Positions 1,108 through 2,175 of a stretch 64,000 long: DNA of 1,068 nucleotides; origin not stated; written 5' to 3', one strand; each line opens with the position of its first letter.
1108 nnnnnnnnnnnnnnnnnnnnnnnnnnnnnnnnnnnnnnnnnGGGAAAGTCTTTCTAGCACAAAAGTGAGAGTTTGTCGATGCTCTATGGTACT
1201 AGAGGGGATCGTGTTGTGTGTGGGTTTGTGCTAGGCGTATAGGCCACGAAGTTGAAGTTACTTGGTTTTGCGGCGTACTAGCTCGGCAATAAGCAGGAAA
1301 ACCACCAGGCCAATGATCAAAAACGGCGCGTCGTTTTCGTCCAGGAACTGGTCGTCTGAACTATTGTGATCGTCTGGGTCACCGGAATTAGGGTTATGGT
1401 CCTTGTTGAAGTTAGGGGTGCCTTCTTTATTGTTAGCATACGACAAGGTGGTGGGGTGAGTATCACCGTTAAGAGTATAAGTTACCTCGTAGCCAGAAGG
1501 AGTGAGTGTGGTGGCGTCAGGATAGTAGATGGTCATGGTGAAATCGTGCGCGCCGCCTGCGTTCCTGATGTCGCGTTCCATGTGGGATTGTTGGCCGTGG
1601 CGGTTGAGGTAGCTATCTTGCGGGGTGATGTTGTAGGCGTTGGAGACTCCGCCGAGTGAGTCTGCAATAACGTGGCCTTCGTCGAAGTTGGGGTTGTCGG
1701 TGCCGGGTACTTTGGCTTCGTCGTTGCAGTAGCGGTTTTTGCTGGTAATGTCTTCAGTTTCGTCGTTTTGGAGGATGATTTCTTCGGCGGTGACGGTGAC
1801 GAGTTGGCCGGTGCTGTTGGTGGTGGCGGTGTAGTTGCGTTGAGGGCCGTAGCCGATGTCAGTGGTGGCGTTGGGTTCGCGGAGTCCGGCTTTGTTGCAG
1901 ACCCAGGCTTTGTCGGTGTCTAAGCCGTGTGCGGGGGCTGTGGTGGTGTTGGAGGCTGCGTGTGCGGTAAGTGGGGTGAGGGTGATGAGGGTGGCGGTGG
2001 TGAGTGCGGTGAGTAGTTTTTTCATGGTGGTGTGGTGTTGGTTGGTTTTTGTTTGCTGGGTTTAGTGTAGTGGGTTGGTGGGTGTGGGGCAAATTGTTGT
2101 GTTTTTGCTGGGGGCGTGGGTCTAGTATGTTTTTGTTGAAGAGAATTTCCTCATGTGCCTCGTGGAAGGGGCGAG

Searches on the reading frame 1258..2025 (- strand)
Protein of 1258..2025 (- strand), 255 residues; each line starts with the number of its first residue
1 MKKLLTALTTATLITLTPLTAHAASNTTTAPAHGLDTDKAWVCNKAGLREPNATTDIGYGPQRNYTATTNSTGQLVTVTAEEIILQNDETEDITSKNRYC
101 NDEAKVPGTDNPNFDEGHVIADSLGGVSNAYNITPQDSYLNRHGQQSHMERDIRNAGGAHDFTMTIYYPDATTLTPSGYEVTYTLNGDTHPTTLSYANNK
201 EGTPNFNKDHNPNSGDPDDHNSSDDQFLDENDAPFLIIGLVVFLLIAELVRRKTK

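Call 59: search_protein_families(library=pfam, proteins=[window:1258-2025:-], max_evalue=0.001)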
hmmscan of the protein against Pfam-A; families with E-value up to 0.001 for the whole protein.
window:1258-2025:- (255 aa): 1 family
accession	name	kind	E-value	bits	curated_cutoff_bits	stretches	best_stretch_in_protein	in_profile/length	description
PF13930.12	Endonuclea_NS_2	-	2.9e-10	40.9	27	1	66-184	11-129/132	DNA/RNA non-specific endonuclease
